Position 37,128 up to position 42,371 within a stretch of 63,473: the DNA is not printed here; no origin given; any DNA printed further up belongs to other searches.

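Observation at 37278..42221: Orphan 1,647-aa secreted giant protein: candidate membrane-inserting effector or toxin of no recognisable family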

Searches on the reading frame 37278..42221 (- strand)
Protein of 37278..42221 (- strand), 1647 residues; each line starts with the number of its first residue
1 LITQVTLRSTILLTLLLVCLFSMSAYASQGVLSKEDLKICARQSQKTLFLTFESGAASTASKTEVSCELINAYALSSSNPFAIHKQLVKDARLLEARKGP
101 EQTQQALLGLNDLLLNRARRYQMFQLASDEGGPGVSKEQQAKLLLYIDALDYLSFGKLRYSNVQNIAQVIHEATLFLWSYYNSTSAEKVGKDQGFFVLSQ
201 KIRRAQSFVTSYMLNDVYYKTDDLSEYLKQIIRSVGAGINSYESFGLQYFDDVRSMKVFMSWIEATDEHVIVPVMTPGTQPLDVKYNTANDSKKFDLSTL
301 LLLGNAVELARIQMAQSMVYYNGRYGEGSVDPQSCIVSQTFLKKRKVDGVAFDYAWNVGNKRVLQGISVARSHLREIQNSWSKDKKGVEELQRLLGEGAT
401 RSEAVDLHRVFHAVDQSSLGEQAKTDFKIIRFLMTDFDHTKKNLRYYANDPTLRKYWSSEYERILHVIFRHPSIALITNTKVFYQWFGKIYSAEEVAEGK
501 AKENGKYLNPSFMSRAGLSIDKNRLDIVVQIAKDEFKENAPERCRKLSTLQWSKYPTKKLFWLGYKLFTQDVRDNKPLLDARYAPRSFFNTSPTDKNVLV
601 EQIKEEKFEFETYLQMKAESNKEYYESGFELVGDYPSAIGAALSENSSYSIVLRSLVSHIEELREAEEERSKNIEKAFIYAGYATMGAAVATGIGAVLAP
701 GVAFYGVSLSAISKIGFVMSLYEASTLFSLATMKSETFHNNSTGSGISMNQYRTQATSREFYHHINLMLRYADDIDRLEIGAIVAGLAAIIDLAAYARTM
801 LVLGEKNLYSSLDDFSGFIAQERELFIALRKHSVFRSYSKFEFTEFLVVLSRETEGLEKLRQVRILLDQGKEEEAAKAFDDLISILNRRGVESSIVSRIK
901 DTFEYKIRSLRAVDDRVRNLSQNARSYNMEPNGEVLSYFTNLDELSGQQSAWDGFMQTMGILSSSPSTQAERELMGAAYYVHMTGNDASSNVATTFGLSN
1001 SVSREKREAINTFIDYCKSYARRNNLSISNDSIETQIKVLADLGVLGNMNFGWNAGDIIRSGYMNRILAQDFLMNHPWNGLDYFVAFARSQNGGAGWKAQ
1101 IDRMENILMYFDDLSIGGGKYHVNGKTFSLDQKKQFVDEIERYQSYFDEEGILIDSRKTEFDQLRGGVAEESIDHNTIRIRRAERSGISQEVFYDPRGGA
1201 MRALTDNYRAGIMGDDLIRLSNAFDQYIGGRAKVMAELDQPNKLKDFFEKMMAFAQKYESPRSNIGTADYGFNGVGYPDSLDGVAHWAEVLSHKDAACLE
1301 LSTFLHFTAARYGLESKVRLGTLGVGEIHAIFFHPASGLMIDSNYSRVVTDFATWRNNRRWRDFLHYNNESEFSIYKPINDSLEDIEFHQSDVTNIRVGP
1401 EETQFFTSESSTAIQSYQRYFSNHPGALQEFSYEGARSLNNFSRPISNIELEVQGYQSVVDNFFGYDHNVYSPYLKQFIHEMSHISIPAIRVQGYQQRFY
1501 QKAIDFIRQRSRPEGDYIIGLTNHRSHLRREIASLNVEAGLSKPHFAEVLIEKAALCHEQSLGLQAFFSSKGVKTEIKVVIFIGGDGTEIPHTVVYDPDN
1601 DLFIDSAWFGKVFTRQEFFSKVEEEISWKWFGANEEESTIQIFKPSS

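Call 5: search_protein_families(library=pfam, proteins=[window:37278-42221:-], max_evalue=1)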
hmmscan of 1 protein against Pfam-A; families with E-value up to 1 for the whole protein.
window:37278-42221:- (1647 aa): 1 family
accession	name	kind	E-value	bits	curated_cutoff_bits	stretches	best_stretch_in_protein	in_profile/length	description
PF22888.1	FIMAH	-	0.021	15.8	24.8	1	859-910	28-79/81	FIMAH domain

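Call 6: search_protein_families(library=ncbifam, proteins=[window:37278-42221:-], max_evalue=1)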
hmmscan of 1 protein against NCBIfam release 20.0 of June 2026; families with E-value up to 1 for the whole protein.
window:37278-42221:- (1647 aa): 0 families

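Call 7: search_solved_structures(query=window:37278-42221:-, max_evalue=10)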
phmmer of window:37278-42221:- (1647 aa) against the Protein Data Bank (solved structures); distinct sequences matched with E-value up to 10: 2.
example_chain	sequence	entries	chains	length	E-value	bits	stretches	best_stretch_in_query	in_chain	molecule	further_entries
8wql_CD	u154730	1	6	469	1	9.8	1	1075-1146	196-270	Photosystem II CP43 reaction center protein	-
8iwh_C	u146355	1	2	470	2.7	8.4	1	1083-1146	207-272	Photosystem II CP43 reaction center protein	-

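Call 9: find_homologous_proteins(query=window:37278-42221:-, max_evalue=0.001)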
Query window:37278-42221:- (1647 aa): 1 proteins with E <= 0.001 among 8000 candidates.
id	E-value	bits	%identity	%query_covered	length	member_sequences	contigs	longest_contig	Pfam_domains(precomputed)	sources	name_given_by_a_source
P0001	0.0e+0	3704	100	99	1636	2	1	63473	-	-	-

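Call 10: find_encoding_contigs(protein=P0001, flank=10000, max_places=6)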
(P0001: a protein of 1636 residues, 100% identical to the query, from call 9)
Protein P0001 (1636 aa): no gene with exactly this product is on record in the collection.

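Call 15: find_related_loci(query=window:37278-42221:-, collection=genome_contigs, flank=10000)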
Query window:37278-42221:- (1647 aa) in genome_contigs; peptide patterns used: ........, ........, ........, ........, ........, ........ (x = any residue, [..] = any of these).
43 stretches matched a pattern, but none encodes a relative of the query by tblastn (E <= 1e-3).

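Call 46: find_related_loci(query=window:37278-42221:-, collection=metagenome_contigs, flank=10000)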
Query window:37278-42221:- (1647 aa) in metagenome_contigs; peptide patterns used: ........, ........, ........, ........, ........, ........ (x = any residue, [..] = any of these).
87 stretches matched a pattern, but none encodes a relative of the query by tblastn (E <= 1e-3).

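Call 47: find_related_loci(query=window:37278-42221:-, collection=viral_contigs, flank=5000)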
Query window:37278-42221:- (1647 aa) in viral_contigs; peptide patterns used: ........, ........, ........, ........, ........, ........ (x = any residue, [..] = any of these).
No stretch of DNA in the collection matches any of the patterns.

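Call 73: list_cluster_members(proteins=[P0001])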
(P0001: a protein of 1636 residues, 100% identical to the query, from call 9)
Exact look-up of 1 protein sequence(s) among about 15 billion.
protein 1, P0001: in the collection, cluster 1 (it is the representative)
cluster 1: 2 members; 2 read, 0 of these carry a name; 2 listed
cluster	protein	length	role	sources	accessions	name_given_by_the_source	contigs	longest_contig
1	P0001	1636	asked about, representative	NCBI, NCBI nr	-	-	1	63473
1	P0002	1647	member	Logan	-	-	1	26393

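Call 75: find_encoding_contigs(protein=P0002, flank=10000, max_places=6)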
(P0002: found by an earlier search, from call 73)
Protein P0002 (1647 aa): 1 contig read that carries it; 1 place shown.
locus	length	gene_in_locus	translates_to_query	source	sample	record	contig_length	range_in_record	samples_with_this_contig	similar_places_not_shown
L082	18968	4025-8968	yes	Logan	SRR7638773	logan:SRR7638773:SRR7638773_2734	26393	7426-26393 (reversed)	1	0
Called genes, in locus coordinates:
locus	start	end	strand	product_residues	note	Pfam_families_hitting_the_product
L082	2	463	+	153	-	?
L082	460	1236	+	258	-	PF00378:ECH_1, PF16113:ECH_2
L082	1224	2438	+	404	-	PF00278:Orn_DAP_Arg_deC, PF01168:Ala_racemase_N, PF02784:Orn_Arg_deC_N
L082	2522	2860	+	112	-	-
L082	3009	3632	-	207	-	PF13715:CarbopepD_reg_2 (faint)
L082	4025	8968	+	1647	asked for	-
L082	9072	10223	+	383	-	PF02771:Acyl-CoA_dh_N, PF02770:Acyl-CoA_dh_M, PF00441:Acyl-CoA_dh_1, PF08028:Acyl-CoA_dh_2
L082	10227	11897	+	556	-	PF01642:MM_CoA_mutase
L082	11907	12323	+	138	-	PF02310:B12-binding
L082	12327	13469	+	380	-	PF02771:Acyl-CoA_dh_N, PF02770:Acyl-CoA_dh_M, PF00441:Acyl-CoA_dh_1, PF08028:Acyl-CoA_dh_2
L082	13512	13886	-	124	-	PF00072:Response_reg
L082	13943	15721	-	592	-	PF00989:PAS (faint), PF13188:PAS_8 (faint), PF00512:HisKA, PF02518:HATPase_c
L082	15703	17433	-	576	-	PF00069:Pkinase, PF07714:PK_Tyr_Ser-Thr, PF03781:FGE-sulfatase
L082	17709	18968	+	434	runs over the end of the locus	-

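Call 96: search_protein_families(library=padloc, proteins=[window:37278-42221:-], max_evalue=1)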
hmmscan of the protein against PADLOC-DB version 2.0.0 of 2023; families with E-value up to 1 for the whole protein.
window:37278-42221:- (1647 aa): 0 families
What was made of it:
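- On Polymorphic toxin / contact-dependent effector with cognate immunity: There are no PADLOC or Pfam trafficking domains (calls 5, 96).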

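Call 97: search_protein_families(library=phrogs, proteins=[window:37278-42221:-], max_evalue=1)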
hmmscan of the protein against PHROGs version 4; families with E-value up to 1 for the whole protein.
window:37278-42221:- (1647 aa): 2 families
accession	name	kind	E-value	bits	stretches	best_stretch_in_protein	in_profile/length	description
phrog_30787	-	unknown function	0.14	13.9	0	1134-1166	50-82/93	-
phrog_24258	-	unknown function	0.16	13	1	1095-1122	45-72/122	-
